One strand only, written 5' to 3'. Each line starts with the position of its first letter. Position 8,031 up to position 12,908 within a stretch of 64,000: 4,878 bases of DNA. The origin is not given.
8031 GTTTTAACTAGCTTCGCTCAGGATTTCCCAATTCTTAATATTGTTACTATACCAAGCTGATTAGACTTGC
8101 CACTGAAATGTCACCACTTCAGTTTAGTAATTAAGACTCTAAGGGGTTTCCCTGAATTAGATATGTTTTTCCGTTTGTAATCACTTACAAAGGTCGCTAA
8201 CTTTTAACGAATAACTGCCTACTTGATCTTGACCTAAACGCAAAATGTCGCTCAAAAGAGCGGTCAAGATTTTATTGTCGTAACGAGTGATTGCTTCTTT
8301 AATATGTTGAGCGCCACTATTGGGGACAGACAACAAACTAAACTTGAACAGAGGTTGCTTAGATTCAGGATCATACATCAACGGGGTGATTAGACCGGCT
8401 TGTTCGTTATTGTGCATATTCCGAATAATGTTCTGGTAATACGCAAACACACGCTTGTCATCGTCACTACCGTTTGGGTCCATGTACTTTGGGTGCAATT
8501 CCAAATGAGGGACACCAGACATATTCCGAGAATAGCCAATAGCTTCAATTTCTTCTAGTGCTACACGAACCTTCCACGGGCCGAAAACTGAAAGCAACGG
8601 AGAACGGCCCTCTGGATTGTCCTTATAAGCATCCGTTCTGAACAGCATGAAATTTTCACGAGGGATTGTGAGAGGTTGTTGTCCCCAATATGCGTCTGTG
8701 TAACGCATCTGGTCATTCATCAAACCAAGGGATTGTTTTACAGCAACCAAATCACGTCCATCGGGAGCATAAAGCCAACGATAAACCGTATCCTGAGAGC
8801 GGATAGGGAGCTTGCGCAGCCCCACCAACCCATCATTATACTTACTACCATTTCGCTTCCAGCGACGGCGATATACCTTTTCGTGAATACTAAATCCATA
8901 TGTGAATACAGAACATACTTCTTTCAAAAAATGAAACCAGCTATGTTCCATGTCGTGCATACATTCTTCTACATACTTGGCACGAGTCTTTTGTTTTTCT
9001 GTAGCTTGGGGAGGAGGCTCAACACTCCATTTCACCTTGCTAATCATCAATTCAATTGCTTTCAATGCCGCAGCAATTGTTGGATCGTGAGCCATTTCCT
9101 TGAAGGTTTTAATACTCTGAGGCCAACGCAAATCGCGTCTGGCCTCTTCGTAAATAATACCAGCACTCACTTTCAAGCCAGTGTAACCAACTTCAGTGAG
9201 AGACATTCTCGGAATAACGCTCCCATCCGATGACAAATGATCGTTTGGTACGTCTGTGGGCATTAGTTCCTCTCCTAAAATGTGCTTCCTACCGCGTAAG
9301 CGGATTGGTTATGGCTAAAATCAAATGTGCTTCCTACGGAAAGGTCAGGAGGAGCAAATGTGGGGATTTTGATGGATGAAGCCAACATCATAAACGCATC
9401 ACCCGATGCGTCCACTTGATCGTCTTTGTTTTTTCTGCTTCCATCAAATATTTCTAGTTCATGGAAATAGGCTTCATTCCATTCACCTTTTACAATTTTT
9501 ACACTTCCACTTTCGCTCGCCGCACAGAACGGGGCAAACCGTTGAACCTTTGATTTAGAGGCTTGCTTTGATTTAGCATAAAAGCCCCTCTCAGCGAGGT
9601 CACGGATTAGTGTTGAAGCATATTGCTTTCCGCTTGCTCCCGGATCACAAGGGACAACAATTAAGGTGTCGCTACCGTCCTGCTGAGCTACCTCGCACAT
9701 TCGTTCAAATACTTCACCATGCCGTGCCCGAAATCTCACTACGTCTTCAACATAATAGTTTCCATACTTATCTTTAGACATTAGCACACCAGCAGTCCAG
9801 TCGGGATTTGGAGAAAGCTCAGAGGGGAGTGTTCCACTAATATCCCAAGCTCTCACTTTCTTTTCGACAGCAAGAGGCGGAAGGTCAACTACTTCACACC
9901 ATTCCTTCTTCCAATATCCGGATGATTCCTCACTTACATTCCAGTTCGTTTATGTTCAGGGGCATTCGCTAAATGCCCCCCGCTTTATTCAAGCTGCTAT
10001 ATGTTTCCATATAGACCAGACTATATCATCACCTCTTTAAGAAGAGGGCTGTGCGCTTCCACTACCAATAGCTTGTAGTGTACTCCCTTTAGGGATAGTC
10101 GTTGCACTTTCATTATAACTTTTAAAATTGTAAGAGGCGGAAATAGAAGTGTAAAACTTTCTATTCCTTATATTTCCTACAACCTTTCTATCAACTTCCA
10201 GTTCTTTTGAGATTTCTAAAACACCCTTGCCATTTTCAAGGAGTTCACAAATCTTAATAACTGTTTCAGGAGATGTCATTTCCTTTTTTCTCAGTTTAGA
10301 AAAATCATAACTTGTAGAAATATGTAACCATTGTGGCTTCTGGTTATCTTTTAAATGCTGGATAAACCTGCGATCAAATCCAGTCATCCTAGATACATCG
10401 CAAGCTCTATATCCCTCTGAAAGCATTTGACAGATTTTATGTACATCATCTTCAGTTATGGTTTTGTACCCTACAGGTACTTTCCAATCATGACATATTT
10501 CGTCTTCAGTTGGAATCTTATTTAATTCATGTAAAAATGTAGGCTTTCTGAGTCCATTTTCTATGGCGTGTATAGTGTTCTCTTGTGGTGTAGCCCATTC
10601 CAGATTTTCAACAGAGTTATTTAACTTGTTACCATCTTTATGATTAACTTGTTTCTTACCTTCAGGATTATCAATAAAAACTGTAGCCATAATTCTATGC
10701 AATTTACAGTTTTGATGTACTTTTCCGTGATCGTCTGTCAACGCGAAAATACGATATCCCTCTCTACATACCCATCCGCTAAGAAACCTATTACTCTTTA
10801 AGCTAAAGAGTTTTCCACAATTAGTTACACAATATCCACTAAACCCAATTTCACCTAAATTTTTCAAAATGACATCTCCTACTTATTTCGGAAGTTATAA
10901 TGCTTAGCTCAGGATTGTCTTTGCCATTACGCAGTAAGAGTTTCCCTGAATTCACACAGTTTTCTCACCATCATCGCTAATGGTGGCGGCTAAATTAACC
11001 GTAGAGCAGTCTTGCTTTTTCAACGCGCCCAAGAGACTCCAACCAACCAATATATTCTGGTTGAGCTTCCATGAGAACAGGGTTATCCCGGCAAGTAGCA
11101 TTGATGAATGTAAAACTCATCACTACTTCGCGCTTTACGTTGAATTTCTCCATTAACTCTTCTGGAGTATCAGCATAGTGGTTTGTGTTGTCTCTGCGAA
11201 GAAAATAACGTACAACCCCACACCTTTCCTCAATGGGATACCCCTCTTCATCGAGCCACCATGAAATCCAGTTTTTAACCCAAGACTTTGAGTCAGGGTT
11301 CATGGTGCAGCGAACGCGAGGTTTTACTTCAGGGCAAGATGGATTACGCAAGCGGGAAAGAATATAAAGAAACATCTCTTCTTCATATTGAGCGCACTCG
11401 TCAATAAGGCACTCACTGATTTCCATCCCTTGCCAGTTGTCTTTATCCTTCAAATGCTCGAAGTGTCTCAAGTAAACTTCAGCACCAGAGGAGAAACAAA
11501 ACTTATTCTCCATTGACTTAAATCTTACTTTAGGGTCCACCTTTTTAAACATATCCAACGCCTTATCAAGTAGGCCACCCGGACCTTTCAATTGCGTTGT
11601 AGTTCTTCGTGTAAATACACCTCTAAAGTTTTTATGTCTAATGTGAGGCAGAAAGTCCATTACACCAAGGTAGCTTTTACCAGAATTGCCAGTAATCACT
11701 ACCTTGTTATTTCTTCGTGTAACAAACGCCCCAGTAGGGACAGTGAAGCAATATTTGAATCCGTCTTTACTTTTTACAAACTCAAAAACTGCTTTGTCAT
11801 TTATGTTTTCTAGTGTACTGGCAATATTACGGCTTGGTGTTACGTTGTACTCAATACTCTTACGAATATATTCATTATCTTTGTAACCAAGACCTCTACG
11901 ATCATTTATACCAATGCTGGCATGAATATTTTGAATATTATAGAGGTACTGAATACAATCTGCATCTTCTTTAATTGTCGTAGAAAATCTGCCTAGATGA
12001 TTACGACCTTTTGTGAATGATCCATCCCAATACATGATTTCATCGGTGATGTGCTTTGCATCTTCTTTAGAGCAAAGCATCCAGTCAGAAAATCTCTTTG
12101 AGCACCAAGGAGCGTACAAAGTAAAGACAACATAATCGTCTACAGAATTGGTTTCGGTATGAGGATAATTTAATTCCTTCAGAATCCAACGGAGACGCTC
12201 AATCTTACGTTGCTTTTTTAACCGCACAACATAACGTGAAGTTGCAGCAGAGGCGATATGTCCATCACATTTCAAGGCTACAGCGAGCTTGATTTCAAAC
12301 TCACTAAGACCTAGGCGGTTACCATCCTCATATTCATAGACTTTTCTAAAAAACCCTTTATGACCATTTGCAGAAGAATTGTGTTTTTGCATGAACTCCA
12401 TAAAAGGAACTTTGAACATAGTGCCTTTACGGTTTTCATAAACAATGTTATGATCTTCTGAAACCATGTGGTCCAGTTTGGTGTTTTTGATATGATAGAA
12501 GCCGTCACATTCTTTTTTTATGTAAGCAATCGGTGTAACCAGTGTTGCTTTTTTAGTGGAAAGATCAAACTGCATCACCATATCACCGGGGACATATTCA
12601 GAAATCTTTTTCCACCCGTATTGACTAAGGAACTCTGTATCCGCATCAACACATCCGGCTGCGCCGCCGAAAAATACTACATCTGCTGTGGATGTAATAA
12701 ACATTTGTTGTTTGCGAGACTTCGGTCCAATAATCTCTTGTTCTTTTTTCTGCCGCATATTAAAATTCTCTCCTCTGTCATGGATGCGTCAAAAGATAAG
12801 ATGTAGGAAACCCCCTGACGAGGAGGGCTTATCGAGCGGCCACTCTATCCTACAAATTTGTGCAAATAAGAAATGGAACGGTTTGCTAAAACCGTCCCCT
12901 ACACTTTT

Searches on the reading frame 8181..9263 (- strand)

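Call 15: search_protein_families(library=pfam, proteins=[window:8181-9263:-])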
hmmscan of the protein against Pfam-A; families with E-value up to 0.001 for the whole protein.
window:8181-9263:- (360 aa): 1 family
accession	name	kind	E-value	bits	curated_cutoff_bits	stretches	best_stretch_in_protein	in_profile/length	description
PF06074.18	Portal_Mu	-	6.4e-17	62.3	23.9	1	52-354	2-254/336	Portal protein of Mu bacteriophage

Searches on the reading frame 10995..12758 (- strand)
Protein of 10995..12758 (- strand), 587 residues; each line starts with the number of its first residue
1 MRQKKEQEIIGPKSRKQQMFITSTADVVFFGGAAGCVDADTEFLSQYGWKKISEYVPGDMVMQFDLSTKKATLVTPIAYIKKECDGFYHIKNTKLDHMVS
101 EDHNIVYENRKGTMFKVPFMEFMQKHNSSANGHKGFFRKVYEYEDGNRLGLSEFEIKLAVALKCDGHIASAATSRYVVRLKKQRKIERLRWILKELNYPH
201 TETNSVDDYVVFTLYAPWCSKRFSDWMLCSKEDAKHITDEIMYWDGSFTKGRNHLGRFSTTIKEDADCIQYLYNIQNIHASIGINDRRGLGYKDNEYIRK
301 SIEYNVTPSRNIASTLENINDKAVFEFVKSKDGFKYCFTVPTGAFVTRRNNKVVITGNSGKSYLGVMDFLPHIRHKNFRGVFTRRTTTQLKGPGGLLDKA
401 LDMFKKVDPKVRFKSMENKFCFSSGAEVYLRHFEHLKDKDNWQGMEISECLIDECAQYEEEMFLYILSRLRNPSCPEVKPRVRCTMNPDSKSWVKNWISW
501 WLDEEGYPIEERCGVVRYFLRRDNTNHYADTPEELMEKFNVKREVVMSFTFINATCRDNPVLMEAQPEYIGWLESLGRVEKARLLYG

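Call 14: search_protein_families(library=phrogs, proteins=[window:10995-12758:-])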
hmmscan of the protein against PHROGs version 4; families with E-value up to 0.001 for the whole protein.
window:10995-12758:- (587 aa): 6 families
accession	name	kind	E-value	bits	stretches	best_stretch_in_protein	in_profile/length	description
phrog_979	-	head and packaging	1.9e-104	351.6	3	317-587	131-404/642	terminase large subunit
phrog_32482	-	other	1.6e-78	265.8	1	11-374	52-421/589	PhoH-like phosphate starvation-inducible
phrog_9526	-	head and packaging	3.9e-52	178.4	1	328-587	8-268/280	terminase large subunit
phrog_15848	-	head and packaging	3.7e-12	47.1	1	359-487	29-154/272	terminase large subunit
phrog_2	-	head and packaging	6.3e-10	39.4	1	349-497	278-411/807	terminase large subunit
phrog_12229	-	DNA, RNA and nucleotide metabolism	2.6e-09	37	1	34-376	147-487/577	ribonucleotide reductase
